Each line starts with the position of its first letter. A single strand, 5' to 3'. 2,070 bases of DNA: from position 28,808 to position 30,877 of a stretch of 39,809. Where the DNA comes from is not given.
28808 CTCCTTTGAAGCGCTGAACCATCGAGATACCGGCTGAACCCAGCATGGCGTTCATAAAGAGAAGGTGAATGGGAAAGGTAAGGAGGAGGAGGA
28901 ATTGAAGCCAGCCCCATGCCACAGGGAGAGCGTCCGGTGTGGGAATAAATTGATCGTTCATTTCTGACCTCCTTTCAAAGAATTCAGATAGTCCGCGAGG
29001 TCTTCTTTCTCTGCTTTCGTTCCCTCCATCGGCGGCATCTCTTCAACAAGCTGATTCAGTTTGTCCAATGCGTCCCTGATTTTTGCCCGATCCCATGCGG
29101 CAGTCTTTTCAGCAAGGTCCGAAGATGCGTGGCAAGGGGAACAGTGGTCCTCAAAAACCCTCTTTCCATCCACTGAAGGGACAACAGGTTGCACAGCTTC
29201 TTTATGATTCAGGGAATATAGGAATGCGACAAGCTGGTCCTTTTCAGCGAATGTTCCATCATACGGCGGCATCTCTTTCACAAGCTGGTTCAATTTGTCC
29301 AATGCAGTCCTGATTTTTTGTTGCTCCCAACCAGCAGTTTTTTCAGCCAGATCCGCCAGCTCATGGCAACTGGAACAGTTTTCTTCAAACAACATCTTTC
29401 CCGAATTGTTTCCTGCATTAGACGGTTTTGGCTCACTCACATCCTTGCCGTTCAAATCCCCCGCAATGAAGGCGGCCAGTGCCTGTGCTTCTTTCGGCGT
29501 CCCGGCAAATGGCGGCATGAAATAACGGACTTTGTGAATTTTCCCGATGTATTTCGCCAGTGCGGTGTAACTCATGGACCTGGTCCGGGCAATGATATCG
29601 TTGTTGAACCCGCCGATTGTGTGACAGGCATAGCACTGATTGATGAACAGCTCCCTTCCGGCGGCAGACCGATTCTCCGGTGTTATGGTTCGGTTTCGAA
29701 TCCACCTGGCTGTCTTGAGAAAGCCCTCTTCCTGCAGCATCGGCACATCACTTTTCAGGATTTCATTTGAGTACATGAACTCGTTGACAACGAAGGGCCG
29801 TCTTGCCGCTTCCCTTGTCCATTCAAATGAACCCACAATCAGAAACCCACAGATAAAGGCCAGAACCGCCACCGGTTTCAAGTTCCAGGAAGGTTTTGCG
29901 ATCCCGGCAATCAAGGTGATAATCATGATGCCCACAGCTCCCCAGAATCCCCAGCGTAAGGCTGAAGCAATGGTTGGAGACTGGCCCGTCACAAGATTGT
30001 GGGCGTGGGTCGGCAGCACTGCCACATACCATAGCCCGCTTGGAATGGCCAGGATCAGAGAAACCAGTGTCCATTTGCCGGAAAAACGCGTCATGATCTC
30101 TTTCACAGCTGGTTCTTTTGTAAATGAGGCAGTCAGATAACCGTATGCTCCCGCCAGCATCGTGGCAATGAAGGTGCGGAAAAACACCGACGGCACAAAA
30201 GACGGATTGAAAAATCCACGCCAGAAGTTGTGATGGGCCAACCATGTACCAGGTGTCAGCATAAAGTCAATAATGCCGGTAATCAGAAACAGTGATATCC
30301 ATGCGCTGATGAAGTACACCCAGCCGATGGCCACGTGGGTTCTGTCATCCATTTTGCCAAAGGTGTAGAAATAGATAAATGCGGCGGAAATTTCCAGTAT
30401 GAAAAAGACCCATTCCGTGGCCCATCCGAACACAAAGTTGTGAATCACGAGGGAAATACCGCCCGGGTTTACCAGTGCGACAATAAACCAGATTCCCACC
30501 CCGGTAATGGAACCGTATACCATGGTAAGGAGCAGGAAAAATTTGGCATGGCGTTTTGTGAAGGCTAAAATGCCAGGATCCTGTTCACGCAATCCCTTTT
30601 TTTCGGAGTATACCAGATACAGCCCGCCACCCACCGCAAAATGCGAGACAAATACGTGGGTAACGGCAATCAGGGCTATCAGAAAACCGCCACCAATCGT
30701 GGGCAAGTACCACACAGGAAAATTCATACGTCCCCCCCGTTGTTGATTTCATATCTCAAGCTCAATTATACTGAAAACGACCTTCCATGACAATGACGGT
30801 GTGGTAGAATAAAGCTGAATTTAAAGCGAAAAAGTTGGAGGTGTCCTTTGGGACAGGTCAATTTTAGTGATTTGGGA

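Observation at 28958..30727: Cytochrome-bd subunit-I-like core with three C-terminal c-type haem domains and no Q-loop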

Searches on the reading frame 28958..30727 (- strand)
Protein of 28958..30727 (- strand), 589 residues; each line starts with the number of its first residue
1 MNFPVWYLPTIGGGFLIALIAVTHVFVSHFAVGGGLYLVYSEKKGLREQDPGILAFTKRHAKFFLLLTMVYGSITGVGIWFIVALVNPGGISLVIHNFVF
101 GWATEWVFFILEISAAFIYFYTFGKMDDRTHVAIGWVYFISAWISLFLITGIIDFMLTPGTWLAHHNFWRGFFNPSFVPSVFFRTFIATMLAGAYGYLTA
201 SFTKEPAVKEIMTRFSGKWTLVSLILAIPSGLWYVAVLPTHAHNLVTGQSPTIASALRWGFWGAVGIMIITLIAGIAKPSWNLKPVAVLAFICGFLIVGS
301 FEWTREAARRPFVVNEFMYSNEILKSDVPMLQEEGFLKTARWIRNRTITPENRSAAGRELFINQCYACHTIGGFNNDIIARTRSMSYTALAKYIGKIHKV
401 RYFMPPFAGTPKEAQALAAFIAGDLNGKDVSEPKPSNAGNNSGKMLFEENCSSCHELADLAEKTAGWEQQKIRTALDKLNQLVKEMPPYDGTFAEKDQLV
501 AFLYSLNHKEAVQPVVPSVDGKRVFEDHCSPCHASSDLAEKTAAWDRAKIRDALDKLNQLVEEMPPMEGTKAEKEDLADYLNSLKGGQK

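Call 3: search_protein_families(library=pfam, proteins=[window:28958-30727:-], max_evalue=1)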
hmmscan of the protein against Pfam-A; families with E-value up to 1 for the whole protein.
window:28958-30727:- (589 aa): 11 families
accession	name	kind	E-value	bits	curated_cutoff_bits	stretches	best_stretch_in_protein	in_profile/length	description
PF13442.11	Cytochrome_CBB3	-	8.6e-27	93.7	27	3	355-421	4-68/68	Cytochrome C oxidase, cbb3-type, subunit III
PF01654.22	Cyt_bd_oxida_I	-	2.3e-10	40.1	26.2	2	17-204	6-199/418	Cytochrome bd terminal oxidase subunit I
PF00034.26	Cytochrom_C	-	4.2e-10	41.3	21.3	3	355-421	2-86/90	Cytochrome c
PF14495.11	Cytochrom_C550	-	2.1e-07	31.1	27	0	347-373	20-45/136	Cytochrome c-550 domain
PF22113.1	Mtrc-MtrF_II-IV_dom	-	2.4e-05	24.4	30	1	358-474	24-108/176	Outer membrane cytochrome MtrC/MtrF-like, domains II/IV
PF14376.11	Haem_bd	-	0.012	16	27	0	351-370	28-47/133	Haem-binding domain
PF19531.4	DUF6058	-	0.049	14.3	25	0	464-500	82-118/126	Family of unknown function (DUF6058)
PF13435.11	Cytochrome_C554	-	0.076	14.4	20.8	0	451-481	2-27/84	Cytochrome c554 and c-prime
PF22205.1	Csm6_6H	-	0.22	12.1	27.6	0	538-564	44-66/93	Csm6 6H domain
PF09699.15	Paired_CXXCH_1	-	0.49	10.6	20.6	0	449-456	7-14/41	Doubled CXXCH motif (Paired_CXXCH_1)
PF14522.11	Cytochrome_C7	-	0.85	9.9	24.8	0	363-370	42-49/67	Cytochrome c7 and related cytochrome c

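Call 4: search_protein_families(library=ncbifam, proteins=[window:28958-30727:-], max_evalue=1)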
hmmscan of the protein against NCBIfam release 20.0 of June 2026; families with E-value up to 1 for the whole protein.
window:28958-30727:- (589 aa): 18 families
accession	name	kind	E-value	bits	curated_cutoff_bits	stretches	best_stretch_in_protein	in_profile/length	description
NF045930.1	Cytc6PetJCyano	equivalog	5.9e-10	39.1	135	2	354-394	28-65/110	cytochrome c6 PetJ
TIGR00782.1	ccoP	equivalog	1.2e-08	34.7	179.95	1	432-535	99-220/285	cytochrome-c oxidase, cbb3-type subunit III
NF050122.1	bc1_QcrC_actin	exception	4.9e-08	32.6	200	1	410-458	103-154/253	cytochrome bc1 complex diheme cytochrome c subunit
NF040606.1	CytoC_perox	subfamily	8.7e-08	31.8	150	1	439-466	297-324/524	di-heme-cytochrome C peroxidase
TIGR03045.1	PS_II_C550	equivalog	1.9e-06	27.6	177.75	0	520-535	53-68/159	photosystem II cytochrome c-550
TIGR03046.1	PS_II_psbV2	equivalog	8.5e-05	22.2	148.35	0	441-455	58-72/157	photosystem II cytochrome PsbV2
NF045773.1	cytochro_C550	exception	0.00032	20.6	125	0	349-422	44-117/118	cytochrome c550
NF045774.1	cytochro_C551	exception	0.00083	19.3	118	1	426-456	25-55/110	cytochrome c551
NF040971.1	cytc_ExtS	equivalog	0.0009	18.6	100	1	355-457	79-189/262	selenite/tellurite reduction operon c-type cytochrome lipoprotein ExtS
TIGR02603.1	CxxCH_TIGR02603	domain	0.0017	18.4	68.15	0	355-373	4-22/134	putative heme-binding domain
NF011054.0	PRK14486.1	equivalog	0.0019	17.8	447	0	440-456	215-231/294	putative bifunctional cbb3-type cytochrome c oxidase subunit II/cytochrome c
TIGR03153.1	cytochr_NrfH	equivalog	0.018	15.1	134.2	0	441-457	95-111/138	cytochrome c nitrite reductase small subunit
TIGR03507.1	decahem_SO1788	subfamily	0.023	13.1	209.3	1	361-537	180-306/672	OmcA/MtrC family decaheme c-type cytochrome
NF052326.1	anti_RE_DarA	equivalog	0.049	12.2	350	1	490-564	151-218/654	antirestriction phage head protein DarA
TIGR03872.1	cytochrome_MoxG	equivalog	0.09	12.9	147.8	0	441-456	45-60/133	cytochrome c(L), periplasmic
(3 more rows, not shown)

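Call 9: search_solved_structures(query=window:28958-30727:-, max_evalue=1, show_alignments=3)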
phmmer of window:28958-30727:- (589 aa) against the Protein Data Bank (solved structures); distinct sequences matched with E-value up to 1: 10.
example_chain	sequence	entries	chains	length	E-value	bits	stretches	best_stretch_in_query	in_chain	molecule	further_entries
5doq_A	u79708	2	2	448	0.0022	19.8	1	8-163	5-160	Bd-type quinol oxidase subunit I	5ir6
2l4d_A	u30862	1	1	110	0.13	13.9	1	441-509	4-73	SCO1/SenC family protein/cytochrome c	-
7w74_A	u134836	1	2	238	0.28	12.8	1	29-124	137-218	Bacteriorhodopsin-like protein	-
1kib_A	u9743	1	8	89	0.33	12.6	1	355-395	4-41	cytochrome c6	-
2yev_B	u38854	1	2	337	0.37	12.5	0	432-458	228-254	CYTOCHROME C OXIDASE SUBUNIT 2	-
1f1f_A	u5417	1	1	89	0.44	12.2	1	355-395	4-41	CYTOCHROME C6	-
2m72_A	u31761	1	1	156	0.74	11.5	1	419-501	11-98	Uncharacterized thioredoxin-like protein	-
1ls9_A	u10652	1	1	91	0.77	11.4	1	355-394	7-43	CYTOCHROME C6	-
9ukm_I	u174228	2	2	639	0.83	11.3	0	486-578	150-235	Defense against restriction protein A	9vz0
4eid_A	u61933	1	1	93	0.94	11.1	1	354-396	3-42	Cytochrome c6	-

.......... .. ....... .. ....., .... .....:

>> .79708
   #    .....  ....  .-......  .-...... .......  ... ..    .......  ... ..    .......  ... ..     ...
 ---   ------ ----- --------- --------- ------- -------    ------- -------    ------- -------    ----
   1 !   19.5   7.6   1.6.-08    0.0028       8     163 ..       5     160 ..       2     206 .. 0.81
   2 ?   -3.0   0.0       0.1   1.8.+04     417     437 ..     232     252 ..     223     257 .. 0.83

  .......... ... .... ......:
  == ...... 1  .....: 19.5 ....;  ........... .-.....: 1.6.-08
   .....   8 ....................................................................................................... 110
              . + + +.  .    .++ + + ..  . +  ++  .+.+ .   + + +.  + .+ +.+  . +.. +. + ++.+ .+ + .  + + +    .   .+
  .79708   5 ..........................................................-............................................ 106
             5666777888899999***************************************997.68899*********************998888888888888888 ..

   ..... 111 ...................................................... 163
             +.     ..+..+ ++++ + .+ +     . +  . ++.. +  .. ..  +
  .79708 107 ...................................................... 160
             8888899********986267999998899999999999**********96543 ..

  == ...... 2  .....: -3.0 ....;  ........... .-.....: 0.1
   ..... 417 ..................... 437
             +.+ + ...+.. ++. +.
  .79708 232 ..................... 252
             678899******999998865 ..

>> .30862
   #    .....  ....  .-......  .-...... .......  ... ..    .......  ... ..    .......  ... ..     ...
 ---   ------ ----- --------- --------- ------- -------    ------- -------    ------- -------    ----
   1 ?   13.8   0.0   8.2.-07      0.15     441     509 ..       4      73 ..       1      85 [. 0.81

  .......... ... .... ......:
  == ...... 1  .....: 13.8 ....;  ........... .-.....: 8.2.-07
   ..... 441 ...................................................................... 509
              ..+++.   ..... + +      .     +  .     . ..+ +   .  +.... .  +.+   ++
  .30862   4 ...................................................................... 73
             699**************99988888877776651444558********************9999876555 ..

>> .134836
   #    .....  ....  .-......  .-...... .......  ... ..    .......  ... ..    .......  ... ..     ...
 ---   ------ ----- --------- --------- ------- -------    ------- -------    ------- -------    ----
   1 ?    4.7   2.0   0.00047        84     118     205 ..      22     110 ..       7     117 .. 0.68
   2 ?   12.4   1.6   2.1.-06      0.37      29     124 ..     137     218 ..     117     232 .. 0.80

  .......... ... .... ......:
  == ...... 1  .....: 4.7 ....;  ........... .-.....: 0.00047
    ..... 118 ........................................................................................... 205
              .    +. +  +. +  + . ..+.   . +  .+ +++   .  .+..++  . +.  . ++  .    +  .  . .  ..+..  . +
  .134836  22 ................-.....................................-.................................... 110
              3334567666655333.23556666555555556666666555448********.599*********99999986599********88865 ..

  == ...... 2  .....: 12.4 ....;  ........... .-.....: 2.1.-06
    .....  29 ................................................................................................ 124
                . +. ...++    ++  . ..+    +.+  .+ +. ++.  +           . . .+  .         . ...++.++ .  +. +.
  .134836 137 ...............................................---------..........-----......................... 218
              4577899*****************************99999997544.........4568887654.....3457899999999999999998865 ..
